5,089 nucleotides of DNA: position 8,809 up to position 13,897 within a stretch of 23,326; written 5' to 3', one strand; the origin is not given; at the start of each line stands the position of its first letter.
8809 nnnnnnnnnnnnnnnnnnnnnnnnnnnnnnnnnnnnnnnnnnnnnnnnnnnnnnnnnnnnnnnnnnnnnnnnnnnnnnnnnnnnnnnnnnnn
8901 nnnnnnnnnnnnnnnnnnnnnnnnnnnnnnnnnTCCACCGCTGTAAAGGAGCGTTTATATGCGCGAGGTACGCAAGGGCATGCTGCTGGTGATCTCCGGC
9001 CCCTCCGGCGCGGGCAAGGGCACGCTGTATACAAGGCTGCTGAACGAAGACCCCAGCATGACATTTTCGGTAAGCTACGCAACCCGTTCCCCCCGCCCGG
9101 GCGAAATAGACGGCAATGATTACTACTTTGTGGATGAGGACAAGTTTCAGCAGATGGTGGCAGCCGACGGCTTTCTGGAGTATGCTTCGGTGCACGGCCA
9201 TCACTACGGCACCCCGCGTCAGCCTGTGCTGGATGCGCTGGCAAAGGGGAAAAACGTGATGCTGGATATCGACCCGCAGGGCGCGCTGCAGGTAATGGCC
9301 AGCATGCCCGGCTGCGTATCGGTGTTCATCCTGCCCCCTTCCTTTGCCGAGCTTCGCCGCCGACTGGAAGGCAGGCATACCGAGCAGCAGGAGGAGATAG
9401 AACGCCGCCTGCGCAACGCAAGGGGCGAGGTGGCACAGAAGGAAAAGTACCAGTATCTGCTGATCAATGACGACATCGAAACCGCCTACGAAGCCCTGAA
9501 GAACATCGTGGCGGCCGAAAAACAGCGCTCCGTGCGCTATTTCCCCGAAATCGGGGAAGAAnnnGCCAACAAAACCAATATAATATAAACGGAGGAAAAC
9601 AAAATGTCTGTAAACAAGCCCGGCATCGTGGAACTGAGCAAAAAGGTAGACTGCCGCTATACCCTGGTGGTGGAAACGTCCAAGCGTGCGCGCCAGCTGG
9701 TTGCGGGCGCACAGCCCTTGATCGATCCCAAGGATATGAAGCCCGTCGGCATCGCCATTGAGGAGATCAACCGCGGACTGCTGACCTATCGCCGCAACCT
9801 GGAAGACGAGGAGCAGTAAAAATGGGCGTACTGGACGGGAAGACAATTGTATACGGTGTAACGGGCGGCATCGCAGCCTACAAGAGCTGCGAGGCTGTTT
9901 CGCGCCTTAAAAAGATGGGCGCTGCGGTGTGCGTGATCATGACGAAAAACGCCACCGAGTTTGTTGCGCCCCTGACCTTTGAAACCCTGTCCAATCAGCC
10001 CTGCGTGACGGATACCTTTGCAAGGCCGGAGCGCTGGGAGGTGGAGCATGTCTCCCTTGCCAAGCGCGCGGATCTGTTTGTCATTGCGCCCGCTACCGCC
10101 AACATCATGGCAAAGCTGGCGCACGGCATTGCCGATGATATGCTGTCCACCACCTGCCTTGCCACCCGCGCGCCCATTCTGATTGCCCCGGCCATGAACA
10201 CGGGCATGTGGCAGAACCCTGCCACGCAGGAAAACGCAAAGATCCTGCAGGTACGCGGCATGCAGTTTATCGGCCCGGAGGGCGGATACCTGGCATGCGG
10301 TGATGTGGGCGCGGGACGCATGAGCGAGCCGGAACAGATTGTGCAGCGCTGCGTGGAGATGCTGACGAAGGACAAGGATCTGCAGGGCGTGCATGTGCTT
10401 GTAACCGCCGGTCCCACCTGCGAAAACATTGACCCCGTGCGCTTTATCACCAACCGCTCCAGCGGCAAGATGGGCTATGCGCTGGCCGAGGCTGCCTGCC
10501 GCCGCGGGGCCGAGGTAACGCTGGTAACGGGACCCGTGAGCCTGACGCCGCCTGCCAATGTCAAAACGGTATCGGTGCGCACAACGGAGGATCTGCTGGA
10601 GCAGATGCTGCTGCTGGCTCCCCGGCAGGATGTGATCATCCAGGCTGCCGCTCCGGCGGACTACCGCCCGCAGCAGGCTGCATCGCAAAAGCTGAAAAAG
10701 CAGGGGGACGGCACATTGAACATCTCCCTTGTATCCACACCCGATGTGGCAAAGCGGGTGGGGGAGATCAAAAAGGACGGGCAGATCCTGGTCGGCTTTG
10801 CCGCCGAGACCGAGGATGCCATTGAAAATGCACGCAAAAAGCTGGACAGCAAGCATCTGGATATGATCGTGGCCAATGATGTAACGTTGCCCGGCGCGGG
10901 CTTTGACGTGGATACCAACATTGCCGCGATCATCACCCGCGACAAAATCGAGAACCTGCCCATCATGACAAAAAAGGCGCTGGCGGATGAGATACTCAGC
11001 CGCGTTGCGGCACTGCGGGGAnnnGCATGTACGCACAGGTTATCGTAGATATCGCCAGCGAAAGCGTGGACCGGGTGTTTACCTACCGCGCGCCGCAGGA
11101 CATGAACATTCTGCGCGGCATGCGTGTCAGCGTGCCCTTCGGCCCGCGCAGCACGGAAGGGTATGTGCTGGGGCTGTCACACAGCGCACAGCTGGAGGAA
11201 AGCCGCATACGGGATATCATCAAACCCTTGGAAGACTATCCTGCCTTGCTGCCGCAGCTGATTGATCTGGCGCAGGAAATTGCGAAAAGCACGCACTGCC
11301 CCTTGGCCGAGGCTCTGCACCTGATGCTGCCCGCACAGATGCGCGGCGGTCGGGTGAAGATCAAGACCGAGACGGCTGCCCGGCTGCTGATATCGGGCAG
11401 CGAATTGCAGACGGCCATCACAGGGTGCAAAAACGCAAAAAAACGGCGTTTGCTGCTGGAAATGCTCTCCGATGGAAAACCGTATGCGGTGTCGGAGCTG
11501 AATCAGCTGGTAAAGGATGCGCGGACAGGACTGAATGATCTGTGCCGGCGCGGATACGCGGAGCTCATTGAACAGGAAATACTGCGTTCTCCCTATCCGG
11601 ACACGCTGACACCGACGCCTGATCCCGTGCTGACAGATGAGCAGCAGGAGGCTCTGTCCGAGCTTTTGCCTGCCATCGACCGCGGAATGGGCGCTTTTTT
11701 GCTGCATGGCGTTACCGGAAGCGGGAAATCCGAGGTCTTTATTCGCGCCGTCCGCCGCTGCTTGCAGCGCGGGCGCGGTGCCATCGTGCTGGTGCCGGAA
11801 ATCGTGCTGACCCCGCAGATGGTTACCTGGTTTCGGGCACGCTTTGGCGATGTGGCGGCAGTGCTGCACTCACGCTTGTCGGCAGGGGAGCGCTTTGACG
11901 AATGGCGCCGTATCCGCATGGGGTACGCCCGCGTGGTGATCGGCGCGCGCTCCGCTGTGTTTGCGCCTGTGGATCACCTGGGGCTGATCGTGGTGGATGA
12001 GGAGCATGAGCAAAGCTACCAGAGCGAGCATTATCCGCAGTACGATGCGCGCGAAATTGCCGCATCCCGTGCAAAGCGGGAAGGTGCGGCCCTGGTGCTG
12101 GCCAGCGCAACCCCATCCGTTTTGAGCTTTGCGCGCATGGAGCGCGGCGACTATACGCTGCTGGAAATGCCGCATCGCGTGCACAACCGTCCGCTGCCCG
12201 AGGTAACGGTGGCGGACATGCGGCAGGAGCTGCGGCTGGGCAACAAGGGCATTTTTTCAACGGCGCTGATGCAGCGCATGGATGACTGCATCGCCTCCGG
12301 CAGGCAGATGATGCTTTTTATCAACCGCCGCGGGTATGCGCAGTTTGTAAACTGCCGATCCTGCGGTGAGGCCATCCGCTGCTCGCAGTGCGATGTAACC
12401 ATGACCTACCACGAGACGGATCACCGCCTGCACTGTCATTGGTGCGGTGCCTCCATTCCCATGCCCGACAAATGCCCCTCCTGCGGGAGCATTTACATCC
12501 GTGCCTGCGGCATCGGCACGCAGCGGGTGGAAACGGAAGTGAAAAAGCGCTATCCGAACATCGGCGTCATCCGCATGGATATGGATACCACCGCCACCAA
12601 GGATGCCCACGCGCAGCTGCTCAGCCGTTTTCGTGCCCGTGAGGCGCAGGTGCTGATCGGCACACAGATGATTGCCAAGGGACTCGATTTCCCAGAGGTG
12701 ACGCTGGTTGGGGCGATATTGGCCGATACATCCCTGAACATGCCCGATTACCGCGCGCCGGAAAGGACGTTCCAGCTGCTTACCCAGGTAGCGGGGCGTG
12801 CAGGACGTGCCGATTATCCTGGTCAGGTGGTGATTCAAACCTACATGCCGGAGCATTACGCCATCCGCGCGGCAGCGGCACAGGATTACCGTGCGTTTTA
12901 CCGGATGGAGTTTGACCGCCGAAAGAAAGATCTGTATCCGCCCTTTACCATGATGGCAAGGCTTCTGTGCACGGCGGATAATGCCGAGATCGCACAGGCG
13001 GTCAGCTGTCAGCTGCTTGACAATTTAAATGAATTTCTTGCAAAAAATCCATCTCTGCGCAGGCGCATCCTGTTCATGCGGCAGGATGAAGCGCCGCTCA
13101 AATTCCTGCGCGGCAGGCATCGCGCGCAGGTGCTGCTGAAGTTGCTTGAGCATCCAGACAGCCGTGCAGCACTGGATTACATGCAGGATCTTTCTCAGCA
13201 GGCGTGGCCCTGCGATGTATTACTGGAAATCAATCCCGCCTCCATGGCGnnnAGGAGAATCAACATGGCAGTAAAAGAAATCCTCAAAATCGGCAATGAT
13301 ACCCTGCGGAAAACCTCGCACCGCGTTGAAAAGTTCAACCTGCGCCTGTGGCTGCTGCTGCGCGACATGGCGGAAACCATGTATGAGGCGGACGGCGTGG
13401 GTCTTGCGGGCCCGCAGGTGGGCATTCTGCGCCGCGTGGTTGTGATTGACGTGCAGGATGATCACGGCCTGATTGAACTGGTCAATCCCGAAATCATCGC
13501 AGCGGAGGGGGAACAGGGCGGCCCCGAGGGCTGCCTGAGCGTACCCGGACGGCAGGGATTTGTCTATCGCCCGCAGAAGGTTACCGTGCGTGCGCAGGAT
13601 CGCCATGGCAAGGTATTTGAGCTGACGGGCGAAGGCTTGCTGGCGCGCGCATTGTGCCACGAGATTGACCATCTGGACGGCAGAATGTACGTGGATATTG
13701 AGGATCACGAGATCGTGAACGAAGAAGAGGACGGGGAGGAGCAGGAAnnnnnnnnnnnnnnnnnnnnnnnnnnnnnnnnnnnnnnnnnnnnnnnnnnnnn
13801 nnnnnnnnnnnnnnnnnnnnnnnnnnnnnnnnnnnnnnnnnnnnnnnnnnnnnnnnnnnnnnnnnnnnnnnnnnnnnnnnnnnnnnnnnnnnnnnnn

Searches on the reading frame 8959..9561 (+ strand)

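Call 9: search_protein_families(library=pfam, proteins=[window:8959-9561:+], max_evalue=0.001)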
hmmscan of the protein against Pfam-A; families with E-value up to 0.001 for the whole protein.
window:8959-9561:+ (201 aa): 2 families
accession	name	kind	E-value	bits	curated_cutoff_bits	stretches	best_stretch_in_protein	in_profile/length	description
PF00625.27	Guanylate_kin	-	7.6e-50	169.6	25.2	1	9-186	4-181/182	Guanylate kinase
PF13671.12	AAA_33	-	0.00034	21.4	27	0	9-143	1-122/143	AAA domain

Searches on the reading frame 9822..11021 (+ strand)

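Call 9: search_protein_families(library=pfam, proteins=[window:9822-11021:+], max_evalue=0.001)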
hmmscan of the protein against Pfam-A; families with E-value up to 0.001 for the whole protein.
window:9822-11021:+ (400 aa): 2 families
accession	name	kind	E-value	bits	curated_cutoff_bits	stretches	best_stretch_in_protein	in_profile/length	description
PF04127.22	DFP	-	6.2e-73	245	22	1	187-371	1-186/186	DNA/pantothenate metabolism flavoprotein C-terminal domain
PF02441.25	Flavoprotein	-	1e-36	126.4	22.7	1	7-180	1-161/162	Flavoprotein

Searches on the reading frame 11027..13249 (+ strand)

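Call 9: search_protein_families(library=pfam, proteins=[window:11027-13249:+], max_evalue=0.001)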
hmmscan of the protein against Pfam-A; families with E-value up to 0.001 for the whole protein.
window:11027-13249:+ (741 aa): 7 families
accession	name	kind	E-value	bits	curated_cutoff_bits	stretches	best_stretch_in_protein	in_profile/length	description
PF17764.6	PriA_3primeBD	-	6.1e-26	90.5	22.7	1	4-102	1-96/96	3'DNA-binding domain (3'BD)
PF00270.35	DEAD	-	3.1e-17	63.2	26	1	205-364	3-161/167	DEAD/DEAH box helicase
PF04851.21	ResIII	-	3.9e-13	50.1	22.5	1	202-363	4-162/164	Type III restriction enzyme, res subunit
PF00271.37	Helicase_C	-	3.4e-11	43.8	23.5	1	503-595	32-109/110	Helicase conserved C-terminal domain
PF18319.7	Zn_ribbon_PriA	-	2.4e-09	37.4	26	1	452-478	1-27/27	PriA DNA helicase Cys-rich region (CRR) domain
PF18074.6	PriA_C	-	2.6e-05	25.4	26.9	1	639-737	1-95/95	Primosomal protein N C-terminal domain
PF13191.12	AAA_16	-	0.00031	21.7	32.6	0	204-262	6-63/167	AAA ATPase domain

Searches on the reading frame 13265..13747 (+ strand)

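Call 9: search_protein_families(library=pfam, proteins=[window:13265-13747:+], max_evalue=0.001)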
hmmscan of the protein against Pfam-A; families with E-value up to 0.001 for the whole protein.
window:13265-13747:+ (161 aa): 1 family
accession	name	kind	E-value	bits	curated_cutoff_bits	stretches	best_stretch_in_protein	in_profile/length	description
PF01327.26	Pep_deformylase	-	3.9e-45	153.7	22.8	1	3-144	1-148/156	Polypeptide deformylase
